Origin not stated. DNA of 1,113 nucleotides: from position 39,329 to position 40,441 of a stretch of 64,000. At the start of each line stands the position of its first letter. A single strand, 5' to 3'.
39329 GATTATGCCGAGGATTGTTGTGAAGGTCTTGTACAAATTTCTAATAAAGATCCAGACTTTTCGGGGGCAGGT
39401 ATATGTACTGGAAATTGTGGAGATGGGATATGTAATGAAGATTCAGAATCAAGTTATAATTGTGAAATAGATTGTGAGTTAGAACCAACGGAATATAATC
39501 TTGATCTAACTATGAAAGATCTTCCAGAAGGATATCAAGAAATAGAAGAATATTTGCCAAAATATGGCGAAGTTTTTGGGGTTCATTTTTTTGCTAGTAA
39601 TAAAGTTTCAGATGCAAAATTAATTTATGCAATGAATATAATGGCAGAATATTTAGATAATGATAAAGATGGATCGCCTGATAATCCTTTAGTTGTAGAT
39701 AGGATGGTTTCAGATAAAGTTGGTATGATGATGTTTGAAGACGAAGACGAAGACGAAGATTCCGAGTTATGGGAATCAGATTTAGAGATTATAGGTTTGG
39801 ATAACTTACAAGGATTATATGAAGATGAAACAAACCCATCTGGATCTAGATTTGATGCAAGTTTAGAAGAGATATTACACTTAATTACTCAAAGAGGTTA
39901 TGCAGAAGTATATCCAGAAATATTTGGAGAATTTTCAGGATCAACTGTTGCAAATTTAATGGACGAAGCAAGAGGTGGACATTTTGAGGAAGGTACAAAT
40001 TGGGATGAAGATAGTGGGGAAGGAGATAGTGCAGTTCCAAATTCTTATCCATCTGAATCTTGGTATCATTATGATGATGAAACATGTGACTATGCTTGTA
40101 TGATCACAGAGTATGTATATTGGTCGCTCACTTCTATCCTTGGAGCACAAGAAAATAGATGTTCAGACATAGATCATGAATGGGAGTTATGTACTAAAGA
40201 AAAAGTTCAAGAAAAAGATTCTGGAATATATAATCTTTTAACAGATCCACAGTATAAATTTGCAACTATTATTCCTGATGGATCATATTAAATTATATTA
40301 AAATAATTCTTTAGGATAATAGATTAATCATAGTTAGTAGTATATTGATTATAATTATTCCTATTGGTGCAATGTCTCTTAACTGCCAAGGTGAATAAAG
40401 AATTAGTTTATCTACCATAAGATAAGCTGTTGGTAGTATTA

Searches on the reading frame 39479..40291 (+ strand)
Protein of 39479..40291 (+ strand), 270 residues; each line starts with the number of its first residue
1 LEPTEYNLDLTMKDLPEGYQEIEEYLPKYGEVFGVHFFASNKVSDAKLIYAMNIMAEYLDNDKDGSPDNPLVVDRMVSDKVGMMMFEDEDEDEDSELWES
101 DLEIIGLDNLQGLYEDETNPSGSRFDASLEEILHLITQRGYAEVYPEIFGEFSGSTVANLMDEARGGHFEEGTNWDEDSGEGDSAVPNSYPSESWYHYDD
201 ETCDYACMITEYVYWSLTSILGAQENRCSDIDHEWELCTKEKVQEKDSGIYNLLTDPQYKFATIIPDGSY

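Call 61: search_solved_structures(query=window:39479-40291:+, max_evalue=1)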
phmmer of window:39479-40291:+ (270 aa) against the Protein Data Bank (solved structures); distinct sequences matched with E-value up to 1: 0.

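Call 73: predict_structure(alignment_id=A5)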
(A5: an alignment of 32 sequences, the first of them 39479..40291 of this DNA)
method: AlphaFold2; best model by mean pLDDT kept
length: 270 residues; sequences in the alignment: 32
mean_pLDDT: 93.5   pTM: 0.91
mean pLDDT of the five models: 93.5, 92.8, 92.2, 91.4, 90.3
residues with pLDDT >= 90: 222; 70-90: 42; 50-70: 4; < 50: 2
segments of 3 or more residues with pLDDT < 50: none
pLDDT, mean of each block of 10 residues (from residue 1): 73 92 94 97 98 98 96 96 97 88 78 95 90 98 98 98 97 83 90 95 94 98 93 96 98 98 95
secondary structure, 60 per line:
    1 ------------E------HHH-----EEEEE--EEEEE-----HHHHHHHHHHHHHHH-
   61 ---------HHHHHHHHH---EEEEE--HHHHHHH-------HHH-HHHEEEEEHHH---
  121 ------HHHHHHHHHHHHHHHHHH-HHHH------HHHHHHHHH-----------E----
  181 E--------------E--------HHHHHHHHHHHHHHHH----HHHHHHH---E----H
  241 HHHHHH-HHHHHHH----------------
elements in order: E28-32 E35-39 H45-59 H70-78 E82-86 H89-95 E110-114 H127-144 H146-149 H156-164 H205-220 H225-231 H240-246 H248-254

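Call 77: fold_search(model_id=the predicted structure, library=pdb)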
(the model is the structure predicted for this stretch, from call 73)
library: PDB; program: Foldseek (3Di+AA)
matches with E <= 10: 91; with E <= 0.001: 0
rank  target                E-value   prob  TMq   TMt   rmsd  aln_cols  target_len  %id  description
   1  4ar8_B                1.3e-02  0.85  0.36  0.27  13.9       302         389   14  Crystal structure of the peptidase domain of collagenase T from Clostridium tetani complexed with the peptidic inhibit (released 2013-06-05)
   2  7zoc                  3.5e-02  0.60  0.30  0.23  14.6       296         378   16  Crystal structure of the peptidase domain of collagenase H from Clostridium histolyticum in complex with N-aryl-2-alkylm (released 2023-05-10)
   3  4ar9_A                4.6e-02  0.60  0.33  0.25  14.5       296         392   14  Crystal structure of the peptidase domain of collagenase T from Clostridium tetani at 1.69 angstrom resolution. (released 2013-06-05)
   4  4ar8_A                6.8e-02  0.60  0.36  0.27  13.7       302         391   15  Crystal structure of the peptidase domain of collagenase T from Clostridium tetani complexed with the peptidic inhibit (released 2013-06-05)
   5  4ar1                  7.2e-02  0.33  0.27  0.21  13.8       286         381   14  Crystal Structure of the Peptidase Domain of Collagenase H from Clostridium histolyticum at 2.01 Angstrom resolution. (released 2013-06-05)
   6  4arf_A                1.2e-01  0.30  0.28  0.21  13.8       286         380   17  CRYSTAL STRUCTURE OF THE PEPTIDASE DOMAIN OF COLLAGENASE H FROM CLOSTRIDIUM HISTOLYTICUM IN COMPLEX WITH THE PEPTIDIC  (released 2013-06-05)
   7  6fpc_D                2.5e-01  0.63  0.33  0.49   8.3       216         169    8  Structure of the PRO-PRO endopeptidase (PPEP-2) from Paenibacillus alvei (released 2018-05-30)
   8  1pwp_B                3.3e-01  0.25  0.34  0.15  11.1       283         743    9  Crystal Structure of the Anthrax Lethal Factor complexed with Small Molecule Inhibitor NSC 12155 (released 2004-01-13)
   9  1pwv_B                3.9e-01  0.28  0.36  0.16  11.0       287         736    7  Crystal structure of Anthrax Lethal Factor wild-type protein complexed with an optimised peptide substrate. (released 2004-02-03)
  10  6r5a_A                6.5e-01  0.30  0.33  0.43   8.4       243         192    9  Crystal structure of PPEP-1(W103F) (released 2019-06-12)
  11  6fpc_C                7.6e-01  0.41  0.38  0.51   7.6       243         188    9  Structure of the PRO-PRO endopeptidase (PPEP-2) from Paenibacillus alvei (released 2018-05-30)
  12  2y50                  8.1e-01  0.13  0.29  0.15  15.0       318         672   14  Crystal Structure of Collagenase G from Clostridium histolyticum at 2. 80 Angstrom Resolution (released 2011-09-28)
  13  5mms_F                1.3e+00  0.02  0.10  0.09  17.1       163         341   10  Human cystathionine beta-synthase (CBS) p.P49L delta409-551 variant (released 2017-05-03)
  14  5mms_C                1.9e+00  0.01  0.10  0.09  17.3       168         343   11  Human cystathionine beta-synthase (CBS) p.P49L delta409-551 variant (released 2017-05-03)
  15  5epe                  2.3e+00  0.02  0.12  0.13  17.9       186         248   11  Crystal structure of SAM-dependent methyltransferase from Thiobacillus denitrificans in complex with S-Adenosyl-L-homocy (released 2015-11-25)
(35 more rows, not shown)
